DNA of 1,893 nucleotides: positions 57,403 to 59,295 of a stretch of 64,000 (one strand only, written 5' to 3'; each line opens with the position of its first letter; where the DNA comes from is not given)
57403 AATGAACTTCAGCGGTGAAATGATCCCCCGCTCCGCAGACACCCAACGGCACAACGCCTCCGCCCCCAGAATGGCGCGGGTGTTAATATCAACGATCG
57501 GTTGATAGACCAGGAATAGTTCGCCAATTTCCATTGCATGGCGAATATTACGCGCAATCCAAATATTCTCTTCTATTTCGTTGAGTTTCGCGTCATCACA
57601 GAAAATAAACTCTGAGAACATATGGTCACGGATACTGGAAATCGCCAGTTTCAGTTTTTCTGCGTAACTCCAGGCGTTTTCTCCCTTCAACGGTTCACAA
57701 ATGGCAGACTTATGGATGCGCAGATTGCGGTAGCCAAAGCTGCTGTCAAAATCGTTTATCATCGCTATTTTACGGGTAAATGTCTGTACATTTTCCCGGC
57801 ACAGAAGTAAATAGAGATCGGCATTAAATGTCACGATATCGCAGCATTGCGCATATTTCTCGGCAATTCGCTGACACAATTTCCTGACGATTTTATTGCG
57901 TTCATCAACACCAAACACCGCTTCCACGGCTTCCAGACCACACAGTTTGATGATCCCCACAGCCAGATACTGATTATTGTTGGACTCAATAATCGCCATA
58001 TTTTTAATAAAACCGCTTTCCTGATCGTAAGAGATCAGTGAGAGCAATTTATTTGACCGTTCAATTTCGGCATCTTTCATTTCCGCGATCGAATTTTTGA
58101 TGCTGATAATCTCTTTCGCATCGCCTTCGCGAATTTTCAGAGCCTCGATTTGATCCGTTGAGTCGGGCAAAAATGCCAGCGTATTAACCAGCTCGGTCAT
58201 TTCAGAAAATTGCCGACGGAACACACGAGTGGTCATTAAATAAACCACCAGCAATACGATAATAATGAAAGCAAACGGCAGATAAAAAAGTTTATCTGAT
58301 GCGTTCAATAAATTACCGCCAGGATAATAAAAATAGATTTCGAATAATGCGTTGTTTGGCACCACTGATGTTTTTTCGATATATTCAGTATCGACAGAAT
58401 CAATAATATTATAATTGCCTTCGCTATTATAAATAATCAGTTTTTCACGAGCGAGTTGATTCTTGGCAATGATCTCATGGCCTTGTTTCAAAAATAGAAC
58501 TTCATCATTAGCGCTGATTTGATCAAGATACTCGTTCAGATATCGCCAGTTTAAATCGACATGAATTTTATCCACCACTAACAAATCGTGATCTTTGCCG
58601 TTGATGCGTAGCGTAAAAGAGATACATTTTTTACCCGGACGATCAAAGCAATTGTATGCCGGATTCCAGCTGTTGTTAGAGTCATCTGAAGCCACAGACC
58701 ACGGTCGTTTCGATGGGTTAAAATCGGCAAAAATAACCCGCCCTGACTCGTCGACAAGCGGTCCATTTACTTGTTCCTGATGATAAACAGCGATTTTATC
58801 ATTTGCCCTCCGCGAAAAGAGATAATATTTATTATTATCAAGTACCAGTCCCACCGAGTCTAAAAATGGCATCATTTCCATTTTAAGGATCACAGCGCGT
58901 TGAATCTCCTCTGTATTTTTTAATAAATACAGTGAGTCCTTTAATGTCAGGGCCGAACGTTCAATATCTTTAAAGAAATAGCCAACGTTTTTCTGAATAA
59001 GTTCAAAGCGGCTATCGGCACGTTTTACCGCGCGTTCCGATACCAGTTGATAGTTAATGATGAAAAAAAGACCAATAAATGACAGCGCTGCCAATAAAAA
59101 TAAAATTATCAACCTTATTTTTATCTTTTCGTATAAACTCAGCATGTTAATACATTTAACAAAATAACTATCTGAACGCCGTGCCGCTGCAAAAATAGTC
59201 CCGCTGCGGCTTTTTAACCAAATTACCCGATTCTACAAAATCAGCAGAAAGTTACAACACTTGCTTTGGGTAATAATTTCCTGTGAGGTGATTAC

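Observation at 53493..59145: Adjacent GGDEF (dgcI) and EAL (pdeI) membrane sensors beside the biofilm regulator bssR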

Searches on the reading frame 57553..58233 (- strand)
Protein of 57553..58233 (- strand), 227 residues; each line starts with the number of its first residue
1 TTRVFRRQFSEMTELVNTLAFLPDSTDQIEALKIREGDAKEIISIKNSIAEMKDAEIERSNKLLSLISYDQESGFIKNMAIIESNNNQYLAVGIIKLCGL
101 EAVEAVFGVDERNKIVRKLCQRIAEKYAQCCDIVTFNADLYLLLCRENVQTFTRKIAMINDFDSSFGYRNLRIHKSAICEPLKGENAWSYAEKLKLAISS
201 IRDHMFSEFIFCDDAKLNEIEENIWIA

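Call 23: search_protein_families(library=pfam, proteins=[window:57553-58233:-], max_evalue=10)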
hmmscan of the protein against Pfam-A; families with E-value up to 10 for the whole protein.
seq(227 aa): 1 family
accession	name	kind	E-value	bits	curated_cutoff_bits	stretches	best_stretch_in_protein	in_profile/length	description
PF07497.18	Rho_RNA_bind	-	0.096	13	27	1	71-129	10-60/73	Rho termination factor, RNA-binding domain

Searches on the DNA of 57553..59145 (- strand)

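Call 61: search_dna_similar(query=L010:1-3307:+, collection=plasmids, mode=near, max_rows=6)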
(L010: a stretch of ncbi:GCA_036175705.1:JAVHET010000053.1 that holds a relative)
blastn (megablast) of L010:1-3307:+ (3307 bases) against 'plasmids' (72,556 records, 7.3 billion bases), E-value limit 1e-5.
Records with a match: 5; places in all: 5; records where one place covers at least 80% of the query: 5.
Best place of each record, by identity: 90-95% 5.
By first word of the organism name: Escherichia 5.
By predicted mobility (MOB-suite, as given by PLSDB): mobilizable 4; non-mobilizable 1.
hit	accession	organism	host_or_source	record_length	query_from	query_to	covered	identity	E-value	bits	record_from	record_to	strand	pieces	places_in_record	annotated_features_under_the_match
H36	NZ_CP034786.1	Escherichia coli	cell culture,feces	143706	1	3307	100%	92.1%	0e+0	4658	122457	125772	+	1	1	EAL domain-containing protein | GGDEF domain-containing protein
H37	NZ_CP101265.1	Escherichia coli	Homo sapiens,cell culture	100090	1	3307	100%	92.0%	0e+0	4652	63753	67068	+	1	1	EAL domain-containing protein | GGDEF domain-containing protein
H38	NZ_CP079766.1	Escherichia coli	Duck,cloacal swabs,cloacal swab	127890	1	3307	100%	92.0%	0e+0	4652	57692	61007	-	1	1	EAL domain-containing protein | GGDEF domain-containing protein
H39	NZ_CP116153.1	Escherichia coli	whole organism,ICU patient rectal swab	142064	1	3307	100%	92.0%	0e+0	4652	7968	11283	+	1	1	EAL domain-containing protein | GGDEF domain-containing protein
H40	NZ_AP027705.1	Escherichia coli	Homo sapiens,whole organism,feces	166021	1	3307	100%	92.0%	0e+0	4649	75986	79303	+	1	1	EAL domain-containing protein | hypothetical protein | GGDEF domain-containing protein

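Call 62: search_dna_similar(query=L009:45-3425:+, collection=plasmids, mode=near, max_rows=6)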
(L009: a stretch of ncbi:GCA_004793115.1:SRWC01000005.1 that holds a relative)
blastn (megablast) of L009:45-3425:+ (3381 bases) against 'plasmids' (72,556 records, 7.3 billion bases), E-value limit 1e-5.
Records with a match: 296; places in all: 355; records where one place covers at least 80% of the query: 1.
Best place of each record, by identity: >=99% 197; 95-99% 55; 90-95% 23; 80-90% 21.
By first word of the organism name: Escherichia 226; Salmonella 29; Shigella 20; Klebsiella 9; Enterobacter 5; Edwardsiella 3; Atlantibacter 1; Yersinia 1; Pectobacterium 1; Citrobacter 1.
By predicted mobility (MOB-suite, as given by PLSDB): conjugative 230; mobilizable 45; non-mobilizable 21.
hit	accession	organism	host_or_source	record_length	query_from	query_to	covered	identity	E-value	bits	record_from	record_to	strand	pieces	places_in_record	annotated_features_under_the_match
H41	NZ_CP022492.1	Salmonella enterica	-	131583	85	3381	98%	93.8%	0e+0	4959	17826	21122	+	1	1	EAL domain-containing protein | GGDEF domain-containing protein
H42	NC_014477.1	Escherichia coli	-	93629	1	107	3%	91.7%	4e-32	148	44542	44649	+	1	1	none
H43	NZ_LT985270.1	Escherichia coli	-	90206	1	107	3%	91.7%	4e-32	148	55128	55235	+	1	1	none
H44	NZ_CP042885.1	Escherichia coli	surface water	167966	1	94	3%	95.8%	3e-33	152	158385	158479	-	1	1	none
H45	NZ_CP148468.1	Escherichia coli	Chicken,single cell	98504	1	93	3%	96.8%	2e-34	156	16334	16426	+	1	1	none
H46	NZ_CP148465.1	Escherichia coli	Chicken,single cell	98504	1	93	3%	96.8%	2e-34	156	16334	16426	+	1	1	none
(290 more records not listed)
